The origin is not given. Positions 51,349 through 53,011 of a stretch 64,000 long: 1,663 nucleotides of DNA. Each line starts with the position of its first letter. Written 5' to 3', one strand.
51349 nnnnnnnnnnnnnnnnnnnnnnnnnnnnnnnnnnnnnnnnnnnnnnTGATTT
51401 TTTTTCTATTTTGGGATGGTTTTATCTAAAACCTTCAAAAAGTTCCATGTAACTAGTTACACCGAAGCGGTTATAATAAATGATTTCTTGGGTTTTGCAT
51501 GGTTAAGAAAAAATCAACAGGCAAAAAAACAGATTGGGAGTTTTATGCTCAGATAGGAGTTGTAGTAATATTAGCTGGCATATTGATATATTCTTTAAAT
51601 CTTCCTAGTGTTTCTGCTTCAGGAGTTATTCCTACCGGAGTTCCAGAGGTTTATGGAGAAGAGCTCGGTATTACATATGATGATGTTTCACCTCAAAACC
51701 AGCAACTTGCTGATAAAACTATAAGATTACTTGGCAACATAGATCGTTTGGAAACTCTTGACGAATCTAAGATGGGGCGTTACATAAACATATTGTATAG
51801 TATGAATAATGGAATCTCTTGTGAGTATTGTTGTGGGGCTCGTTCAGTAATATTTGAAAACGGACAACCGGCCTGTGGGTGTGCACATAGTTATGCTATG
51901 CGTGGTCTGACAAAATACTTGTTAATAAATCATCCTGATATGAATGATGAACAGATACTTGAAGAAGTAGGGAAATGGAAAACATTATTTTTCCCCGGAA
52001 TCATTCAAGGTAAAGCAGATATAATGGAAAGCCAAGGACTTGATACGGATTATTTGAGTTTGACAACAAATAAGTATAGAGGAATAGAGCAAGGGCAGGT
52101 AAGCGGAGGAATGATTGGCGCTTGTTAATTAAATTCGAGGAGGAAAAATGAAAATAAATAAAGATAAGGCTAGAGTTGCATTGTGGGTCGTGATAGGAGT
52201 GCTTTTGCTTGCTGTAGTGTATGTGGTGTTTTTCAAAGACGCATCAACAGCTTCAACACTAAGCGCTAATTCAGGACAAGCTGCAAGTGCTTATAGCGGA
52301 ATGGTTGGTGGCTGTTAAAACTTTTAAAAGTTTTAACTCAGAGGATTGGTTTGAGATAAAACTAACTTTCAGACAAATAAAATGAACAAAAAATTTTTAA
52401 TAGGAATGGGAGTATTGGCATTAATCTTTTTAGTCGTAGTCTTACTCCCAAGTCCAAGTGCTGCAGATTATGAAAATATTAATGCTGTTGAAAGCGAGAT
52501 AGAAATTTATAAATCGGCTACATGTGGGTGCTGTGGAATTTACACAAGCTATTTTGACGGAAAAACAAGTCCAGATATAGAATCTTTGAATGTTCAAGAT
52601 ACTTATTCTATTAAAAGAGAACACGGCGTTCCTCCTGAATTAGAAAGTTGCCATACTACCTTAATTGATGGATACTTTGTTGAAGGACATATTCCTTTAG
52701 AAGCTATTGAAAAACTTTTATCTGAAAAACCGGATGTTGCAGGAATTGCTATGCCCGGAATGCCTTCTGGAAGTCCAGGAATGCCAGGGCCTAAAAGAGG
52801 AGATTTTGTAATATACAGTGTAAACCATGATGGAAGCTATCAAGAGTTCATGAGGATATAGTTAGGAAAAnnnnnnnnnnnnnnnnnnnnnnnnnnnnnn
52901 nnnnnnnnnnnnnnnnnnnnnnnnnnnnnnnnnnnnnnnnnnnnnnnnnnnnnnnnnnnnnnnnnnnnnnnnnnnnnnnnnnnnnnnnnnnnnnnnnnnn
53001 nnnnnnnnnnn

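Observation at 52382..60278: Copper homeostasis gene set adjacent to the disulfide module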

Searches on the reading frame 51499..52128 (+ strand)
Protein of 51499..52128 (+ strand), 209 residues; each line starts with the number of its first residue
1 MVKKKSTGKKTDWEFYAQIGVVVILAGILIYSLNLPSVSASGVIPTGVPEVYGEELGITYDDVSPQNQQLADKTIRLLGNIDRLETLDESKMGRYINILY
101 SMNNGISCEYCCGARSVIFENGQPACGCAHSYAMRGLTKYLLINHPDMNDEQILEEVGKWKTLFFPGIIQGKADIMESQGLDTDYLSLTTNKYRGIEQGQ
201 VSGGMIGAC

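Call 4: search_protein_families(library=pfam, max_evalue=0.1, proteins=[window:51499-52128:+])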
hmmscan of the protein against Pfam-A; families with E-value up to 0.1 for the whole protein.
window:51499-52128:+ (209 aa): 0 families

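Call 8: search_protein_families(library=ncbifam, max_evalue=1, proteins=[window:51499-52128:+])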
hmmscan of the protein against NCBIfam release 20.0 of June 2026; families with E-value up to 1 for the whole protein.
window:51499-52128:+ (209 aa): 1 family
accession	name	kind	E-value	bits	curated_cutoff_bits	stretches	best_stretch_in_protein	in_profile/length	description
TIGR03152.1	cyto_c552_HCOOH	exception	0.065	12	692.5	1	100-138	115-153/441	ammonia-forming nitrite reductase cytochrome c552 subunit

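Call 23: find_homologous_proteins(query=window:51499-52128:+, max_evalue=0.001)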
Query window:51499-52128:+ (209 aa): 1748 proteins with E <= 0.001 among 1825 candidates; the best 120 are listed.
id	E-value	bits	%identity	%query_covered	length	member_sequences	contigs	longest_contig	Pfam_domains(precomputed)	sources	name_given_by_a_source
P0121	3.2e-137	473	100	100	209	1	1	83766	-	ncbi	-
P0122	1.9e-100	353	74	95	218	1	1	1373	-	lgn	-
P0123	1.8e-95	336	71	99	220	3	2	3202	-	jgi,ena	-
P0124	4.7e-95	335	68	100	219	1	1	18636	-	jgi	jgi:hypothetical protein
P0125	8.1e-95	334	69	96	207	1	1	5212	-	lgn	-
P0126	2.9e-94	333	66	95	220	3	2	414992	-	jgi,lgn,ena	-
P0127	6.0e-94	331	71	96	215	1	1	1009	-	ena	-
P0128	2.3e-93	330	69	100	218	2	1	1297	-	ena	-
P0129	1.8e-92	327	69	95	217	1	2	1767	-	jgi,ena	-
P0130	4.1e-92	325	66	100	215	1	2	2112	-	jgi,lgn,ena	-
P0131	1.8e-91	323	68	98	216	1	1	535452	-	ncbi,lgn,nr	ncbi:MAG: hypothetical protein KatS3mg001_026 [Candidatus Pacearchaeota archaeon]|nr:MAG: hypothetic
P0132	4.8e-91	322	69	100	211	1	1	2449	-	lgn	-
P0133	5.0e-91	322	69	95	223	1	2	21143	-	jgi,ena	-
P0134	8.5e-91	321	67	96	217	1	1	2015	-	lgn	-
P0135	8.8e-91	321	69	95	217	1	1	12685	-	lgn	-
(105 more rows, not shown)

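Call 54: predict_structure(alignment_id=A5)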
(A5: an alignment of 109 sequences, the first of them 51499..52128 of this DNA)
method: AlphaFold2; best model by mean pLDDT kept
length: 209 residues; sequences in the alignment: 109
mean_pLDDT: 87.7   pTM: 0.76
mean pLDDT of the five models: 87.7, 85.8, 85.6, 82.7, 78.7
residues with pLDDT >= 90: 138; 70-90: 48; 50-70: 11; < 50: 12
segments of 3 or more residues with pLDDT < 50: 1-4, 35-41
pLDDT, mean of each block of 10 residues (from residue 1): 50 80 85 48 83 96 92 97 97 98 93 90 94 98 98 97 93 92 94 87 80
secondary structure, 60 per line:
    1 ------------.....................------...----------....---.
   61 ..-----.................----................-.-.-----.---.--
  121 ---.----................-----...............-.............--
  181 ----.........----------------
elements in order: H13-33 H53-56 H68-84 H89-104 H129-144 H150-164 H166-178 H185-189

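Call 62: fold_search(model_id=the predicted structure, library=pdb)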
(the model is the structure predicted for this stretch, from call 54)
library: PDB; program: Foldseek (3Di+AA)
matches with E <= 10: 14; with E <= 0.001: 0
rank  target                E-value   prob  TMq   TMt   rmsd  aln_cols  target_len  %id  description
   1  6zyv_A                2.9e+00  0.02  0.12  0.11  12.9       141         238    9  Structure of a Plasmodium PIR protein ectodomain (released 2020-11-25)
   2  1bw9_A                4.5e+00  0.04  0.13  0.09  10.1        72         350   12  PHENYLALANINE DEHYDROGENASE STRUCTURE IN TERNARY COMPLEX WITH NAD+ AND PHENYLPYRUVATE (released 1999-05-18)
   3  9b9m_B                6.0e+00  0.01  0.15  0.12  20.9       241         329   12  Crystal structure of iron-bound FlcD from Pseudomonas aeruginosa (released 2024-07-31)
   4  2yfh_E                7.0e+00  0.03  0.14  0.07   9.2        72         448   15  Structure of a Chimeric Glutamate Dehydrogenase (released 2012-04-04)
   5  2fji_2                7.0e+00  0.01  0.16  0.09  21.4       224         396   12  Crystal structure of the C-terminal domain of the exocyst subunit Sec6p (released 2006-05-16)
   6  3fhy_A                7.4e+00  0.03  0.14  0.10  11.7        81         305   16  Crystal structure of D235N mutant of human pyridoxal kinase (released 2008-12-23)
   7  6z81_B                7.9e+00  0.01  0.14  0.10  11.9       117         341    7  TsaBD bound to the inhibitor (released 2021-02-10)
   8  5a7d_S                8.3e+00  0.02  0.16  0.13  11.6       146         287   10  Tetrameric assembly of LGN with Inscuteable (released 2016-08-03)
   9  1c1d_B                8.8e+00  0.03  0.14  0.09   9.6        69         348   13  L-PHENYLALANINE DEHYDROGENASE STRUCTURE IN TERNARY COMPLEX WITH NADH AND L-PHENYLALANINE (released 2000-08-30)
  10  4dba_A                9.3e+00  0.01  0.16  0.16  18.0       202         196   14  Designed Armadillo repeat protein (YIIM3AII) (released 2012-05-16)
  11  9hde_A                9.3e+00  0.01  0.09  0.06  13.5        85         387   20  Crystal structure of methionine gamma-lyase (K209Q variant) from Brevibacterium aurantiacum in complex with PLP and al (released 2025-10-22)
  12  7m7a_C                9.3e+00  0.01  0.13  0.07  20.4       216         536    9  Legionella pneumophila MavQ lipid kinase (released 2021-04-28)
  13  8c68                  9.8e+00  0.01  0.17  0.23  10.6       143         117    8  CRYSTAL STRUCTURE OF ODORANT BINDING PROTEIN 4 FROM ANOPHELES GAMBIAE (AGAMOBP4) AT PH 4.6 (released 2023-07-05)
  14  7zic_C                9.8e+00  0.01  0.11  0.08  11.6       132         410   14  Crystal structure of CYP125 from Mycobacterium tuberculosis in complex with an inhibitor (released 2023-04-19)

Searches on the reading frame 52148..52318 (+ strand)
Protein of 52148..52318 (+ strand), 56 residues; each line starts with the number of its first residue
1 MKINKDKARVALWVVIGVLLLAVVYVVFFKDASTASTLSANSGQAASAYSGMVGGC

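Call 4: search_protein_families(library=pfam, max_evalue=0.1, proteins=[window:52148-52318:+])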
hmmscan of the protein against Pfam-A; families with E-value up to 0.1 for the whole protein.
window:52148-52318:+ (56 aa): 2 families
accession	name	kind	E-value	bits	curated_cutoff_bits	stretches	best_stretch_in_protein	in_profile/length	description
PF06358.17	BNYVV_TGB3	-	0.0091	16.8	27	1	5-39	7-41/111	Beet necrotic yellow vein virus, movement protein TGB3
PF20847.2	PNM8A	-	0.031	14.9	27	1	16-50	9-43/224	Paraneoplastic antigen 8A protein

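Call 8: search_protein_families(library=ncbifam, max_evalue=1, proteins=[window:52148-52318:+])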
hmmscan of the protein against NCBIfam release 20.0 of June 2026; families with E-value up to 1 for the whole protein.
window:52148-52318:+ (56 aa): 1 family
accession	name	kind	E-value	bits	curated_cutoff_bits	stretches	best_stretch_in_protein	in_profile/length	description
TIGR03943.1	TIGR03943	equivalog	0.1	12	88.8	1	6-46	49-89/221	TIGR03943 family putative permease subunit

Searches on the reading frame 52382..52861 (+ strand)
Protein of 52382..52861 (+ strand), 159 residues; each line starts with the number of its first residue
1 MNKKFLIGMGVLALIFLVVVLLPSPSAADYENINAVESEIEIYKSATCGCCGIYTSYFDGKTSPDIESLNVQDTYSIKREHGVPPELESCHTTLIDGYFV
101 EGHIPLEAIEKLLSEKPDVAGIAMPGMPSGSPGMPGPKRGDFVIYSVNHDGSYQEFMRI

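Call 3: search_protein_families(library=pfam, max_evalue=0.1, proteins=[window:52382-52861:+])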
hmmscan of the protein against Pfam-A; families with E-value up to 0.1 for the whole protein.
window:52382-52861:+ (159 aa): 2 families
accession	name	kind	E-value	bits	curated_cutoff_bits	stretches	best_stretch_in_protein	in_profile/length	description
PF04214.18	DUF411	-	3.4e-25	88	27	1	87-134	1-48/48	Protein of unknown function, DUF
PF12911.12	OppC_N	-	0.03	14.6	23.9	1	2-32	13-43/53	N-terminal TM domain of oligopeptide transport permease C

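Call 8: search_protein_families(library=ncbifam, max_evalue=1, proteins=[window:52382-52861:+])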
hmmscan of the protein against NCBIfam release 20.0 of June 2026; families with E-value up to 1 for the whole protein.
window:52382-52861:+ (159 aa): 0 families

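Call 13: find_encoding_contigs(protein=window:52382-52861:+, flank=10000, max_places=10)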
Protein window:52382-52861:+ (159 aa): no gene with exactly this product is on record in the collection.

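Call 64: search_solved_structures(query=window:52382-52861:+, max_evalue=0.01, show_alignments=2)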
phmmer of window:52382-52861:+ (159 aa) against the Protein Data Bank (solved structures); distinct sequences matched with E-value up to 0.01: 1.
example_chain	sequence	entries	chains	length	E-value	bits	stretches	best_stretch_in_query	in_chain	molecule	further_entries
6wis_A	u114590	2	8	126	1.6e-20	76.8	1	40-146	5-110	DUF411 domain-containing protein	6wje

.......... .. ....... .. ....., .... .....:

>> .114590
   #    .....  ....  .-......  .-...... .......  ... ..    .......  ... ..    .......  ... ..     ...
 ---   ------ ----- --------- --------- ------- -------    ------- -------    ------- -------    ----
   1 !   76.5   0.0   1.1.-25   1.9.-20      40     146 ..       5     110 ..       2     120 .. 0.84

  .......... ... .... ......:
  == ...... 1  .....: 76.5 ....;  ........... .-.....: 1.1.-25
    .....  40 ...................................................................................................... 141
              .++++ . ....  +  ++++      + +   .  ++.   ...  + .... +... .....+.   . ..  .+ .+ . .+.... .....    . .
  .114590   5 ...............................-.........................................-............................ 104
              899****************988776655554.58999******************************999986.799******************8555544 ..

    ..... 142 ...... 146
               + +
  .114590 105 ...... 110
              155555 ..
